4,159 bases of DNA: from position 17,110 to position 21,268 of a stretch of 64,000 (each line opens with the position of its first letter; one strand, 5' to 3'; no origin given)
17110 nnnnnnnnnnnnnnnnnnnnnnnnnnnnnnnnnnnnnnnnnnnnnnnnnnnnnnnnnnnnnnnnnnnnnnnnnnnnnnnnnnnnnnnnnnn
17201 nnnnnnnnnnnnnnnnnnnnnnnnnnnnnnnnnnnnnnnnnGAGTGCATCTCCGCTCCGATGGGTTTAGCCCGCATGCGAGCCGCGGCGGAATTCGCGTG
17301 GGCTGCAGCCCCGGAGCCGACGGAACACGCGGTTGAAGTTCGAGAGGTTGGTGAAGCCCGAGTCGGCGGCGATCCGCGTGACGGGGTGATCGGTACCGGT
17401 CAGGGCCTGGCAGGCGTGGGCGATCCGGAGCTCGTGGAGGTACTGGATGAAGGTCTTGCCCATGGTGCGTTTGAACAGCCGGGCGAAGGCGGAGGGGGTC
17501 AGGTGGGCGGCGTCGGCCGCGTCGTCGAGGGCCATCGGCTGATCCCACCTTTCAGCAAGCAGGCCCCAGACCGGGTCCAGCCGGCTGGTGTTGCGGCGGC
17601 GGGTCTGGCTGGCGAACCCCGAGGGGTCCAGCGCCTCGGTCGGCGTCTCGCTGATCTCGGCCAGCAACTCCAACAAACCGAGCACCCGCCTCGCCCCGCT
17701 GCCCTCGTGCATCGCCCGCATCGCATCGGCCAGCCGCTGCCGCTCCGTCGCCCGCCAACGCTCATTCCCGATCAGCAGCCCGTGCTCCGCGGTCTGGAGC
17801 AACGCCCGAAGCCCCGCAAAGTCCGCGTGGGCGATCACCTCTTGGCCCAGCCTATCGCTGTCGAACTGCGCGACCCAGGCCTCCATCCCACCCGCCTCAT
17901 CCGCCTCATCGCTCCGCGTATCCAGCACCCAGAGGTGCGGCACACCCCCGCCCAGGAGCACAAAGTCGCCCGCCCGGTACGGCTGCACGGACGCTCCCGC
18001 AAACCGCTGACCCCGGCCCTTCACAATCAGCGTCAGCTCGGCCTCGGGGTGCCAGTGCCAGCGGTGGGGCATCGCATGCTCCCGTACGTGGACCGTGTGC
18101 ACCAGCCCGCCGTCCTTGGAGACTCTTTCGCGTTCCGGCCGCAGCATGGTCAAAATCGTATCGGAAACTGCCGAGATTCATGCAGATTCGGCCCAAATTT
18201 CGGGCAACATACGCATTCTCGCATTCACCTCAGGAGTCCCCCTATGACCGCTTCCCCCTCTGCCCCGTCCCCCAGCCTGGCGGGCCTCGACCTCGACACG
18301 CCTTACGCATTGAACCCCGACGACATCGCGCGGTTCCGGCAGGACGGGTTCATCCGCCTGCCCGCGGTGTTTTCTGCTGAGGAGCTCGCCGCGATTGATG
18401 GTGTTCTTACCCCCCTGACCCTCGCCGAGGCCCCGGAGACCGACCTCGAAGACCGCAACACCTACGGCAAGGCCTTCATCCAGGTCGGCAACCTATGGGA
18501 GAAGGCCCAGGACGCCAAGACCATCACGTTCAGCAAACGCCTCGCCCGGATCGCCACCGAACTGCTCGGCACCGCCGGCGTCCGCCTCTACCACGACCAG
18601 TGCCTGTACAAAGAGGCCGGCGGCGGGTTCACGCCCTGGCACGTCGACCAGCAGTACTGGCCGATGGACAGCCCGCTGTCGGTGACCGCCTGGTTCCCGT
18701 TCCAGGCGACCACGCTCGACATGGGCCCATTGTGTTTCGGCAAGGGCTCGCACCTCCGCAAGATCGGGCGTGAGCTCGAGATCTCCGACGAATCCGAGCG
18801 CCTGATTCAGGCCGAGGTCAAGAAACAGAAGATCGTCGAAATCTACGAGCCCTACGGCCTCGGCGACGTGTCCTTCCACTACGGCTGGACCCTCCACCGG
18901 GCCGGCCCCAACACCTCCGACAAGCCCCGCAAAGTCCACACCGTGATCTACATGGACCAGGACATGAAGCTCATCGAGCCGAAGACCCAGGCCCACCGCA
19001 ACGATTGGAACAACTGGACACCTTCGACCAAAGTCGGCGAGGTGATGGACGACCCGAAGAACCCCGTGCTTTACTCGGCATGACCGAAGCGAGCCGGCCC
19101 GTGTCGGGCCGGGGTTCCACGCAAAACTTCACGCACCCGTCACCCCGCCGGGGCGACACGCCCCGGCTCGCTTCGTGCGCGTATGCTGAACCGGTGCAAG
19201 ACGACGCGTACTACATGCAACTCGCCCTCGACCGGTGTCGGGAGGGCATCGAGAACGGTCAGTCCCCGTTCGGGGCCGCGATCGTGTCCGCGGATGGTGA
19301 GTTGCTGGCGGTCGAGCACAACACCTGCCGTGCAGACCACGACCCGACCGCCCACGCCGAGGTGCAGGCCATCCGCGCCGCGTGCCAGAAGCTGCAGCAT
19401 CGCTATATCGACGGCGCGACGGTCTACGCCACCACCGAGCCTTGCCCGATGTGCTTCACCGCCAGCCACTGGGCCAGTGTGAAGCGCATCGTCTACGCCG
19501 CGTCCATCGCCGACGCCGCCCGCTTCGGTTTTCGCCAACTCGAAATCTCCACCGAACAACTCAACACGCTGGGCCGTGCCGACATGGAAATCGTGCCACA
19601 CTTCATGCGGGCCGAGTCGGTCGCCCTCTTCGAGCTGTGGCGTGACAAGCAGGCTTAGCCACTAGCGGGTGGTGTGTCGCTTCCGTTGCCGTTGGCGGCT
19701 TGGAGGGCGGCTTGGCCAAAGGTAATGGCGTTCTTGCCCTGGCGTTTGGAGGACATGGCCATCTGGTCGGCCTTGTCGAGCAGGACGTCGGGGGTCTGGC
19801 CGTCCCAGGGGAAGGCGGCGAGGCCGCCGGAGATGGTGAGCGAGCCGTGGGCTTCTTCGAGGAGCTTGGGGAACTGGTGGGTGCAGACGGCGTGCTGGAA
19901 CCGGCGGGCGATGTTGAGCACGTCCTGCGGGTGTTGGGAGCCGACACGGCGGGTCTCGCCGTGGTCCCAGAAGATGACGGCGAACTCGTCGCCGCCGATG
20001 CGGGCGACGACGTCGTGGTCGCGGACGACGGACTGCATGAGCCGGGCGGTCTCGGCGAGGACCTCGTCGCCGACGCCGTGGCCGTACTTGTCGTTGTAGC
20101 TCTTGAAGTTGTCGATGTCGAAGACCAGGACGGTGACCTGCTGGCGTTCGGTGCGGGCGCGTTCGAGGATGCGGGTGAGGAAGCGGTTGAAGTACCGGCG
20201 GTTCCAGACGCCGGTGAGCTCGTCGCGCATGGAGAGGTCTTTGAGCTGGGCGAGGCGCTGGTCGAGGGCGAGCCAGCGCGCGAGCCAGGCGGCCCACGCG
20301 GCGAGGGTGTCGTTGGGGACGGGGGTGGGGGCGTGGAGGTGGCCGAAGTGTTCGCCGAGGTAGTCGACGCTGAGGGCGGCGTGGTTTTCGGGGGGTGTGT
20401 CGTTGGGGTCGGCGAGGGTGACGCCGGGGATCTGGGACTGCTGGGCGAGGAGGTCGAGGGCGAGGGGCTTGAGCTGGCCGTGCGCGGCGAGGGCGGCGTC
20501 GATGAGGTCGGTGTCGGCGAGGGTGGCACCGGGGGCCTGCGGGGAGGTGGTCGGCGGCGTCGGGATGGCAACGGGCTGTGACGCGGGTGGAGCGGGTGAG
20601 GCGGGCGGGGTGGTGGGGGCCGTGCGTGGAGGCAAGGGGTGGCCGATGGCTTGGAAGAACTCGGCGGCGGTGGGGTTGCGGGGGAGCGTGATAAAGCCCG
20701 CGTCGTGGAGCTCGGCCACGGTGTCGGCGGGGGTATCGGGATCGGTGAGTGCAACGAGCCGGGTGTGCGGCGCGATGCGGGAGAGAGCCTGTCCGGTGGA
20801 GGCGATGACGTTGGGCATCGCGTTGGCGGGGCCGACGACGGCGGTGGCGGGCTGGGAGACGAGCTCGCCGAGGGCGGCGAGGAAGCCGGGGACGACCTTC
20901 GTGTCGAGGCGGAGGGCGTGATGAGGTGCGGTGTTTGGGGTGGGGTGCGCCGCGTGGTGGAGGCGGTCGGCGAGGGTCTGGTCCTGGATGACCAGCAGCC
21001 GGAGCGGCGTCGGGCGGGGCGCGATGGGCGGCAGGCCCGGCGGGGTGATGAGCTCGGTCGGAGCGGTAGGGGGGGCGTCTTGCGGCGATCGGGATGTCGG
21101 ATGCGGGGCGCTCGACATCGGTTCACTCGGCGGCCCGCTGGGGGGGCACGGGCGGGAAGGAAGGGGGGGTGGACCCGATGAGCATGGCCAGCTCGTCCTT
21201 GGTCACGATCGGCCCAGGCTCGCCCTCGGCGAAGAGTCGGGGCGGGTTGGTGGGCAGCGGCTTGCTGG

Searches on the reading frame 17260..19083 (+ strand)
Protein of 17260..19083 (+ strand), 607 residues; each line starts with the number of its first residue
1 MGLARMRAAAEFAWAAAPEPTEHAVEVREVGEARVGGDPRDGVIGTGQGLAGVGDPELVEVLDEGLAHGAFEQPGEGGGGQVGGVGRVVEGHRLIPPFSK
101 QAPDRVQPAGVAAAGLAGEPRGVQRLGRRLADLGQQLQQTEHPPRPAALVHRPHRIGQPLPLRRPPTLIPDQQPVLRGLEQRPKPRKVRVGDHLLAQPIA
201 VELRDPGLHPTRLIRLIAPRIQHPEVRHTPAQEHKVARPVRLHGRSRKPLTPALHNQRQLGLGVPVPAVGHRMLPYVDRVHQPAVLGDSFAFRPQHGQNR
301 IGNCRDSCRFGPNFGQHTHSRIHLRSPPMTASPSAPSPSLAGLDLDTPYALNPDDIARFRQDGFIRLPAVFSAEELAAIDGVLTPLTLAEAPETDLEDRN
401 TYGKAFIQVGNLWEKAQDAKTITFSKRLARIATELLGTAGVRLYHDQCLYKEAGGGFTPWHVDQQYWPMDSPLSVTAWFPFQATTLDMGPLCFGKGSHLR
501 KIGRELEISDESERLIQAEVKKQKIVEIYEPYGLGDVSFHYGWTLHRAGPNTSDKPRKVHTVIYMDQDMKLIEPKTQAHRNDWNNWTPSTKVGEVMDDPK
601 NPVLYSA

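Call 47: search_protein_families(library=pfam, proteins=[window:17260-19083:+])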
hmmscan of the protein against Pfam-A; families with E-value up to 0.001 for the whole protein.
window:17260-19083:+ (607 aa): 1 family
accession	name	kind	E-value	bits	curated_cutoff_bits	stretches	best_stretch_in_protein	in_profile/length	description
PF05721.19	PhyH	-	8.1e-25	88.8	22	1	359-559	1-213/213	Phytanoyl-CoA dioxygenase (PhyH)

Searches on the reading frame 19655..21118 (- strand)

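Call 75: search_protein_families(library=pfam, proteins=[window:19655-21118:-])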
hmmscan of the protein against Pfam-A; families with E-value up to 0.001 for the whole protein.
window:19655-21118:- (487 aa): 1 family
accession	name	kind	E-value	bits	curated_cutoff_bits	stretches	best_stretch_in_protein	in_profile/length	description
PF00990.26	GGDEF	-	1.5e-40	139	23.8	1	297-463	2-160/161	Diguanylate cyclase, GGDEF domain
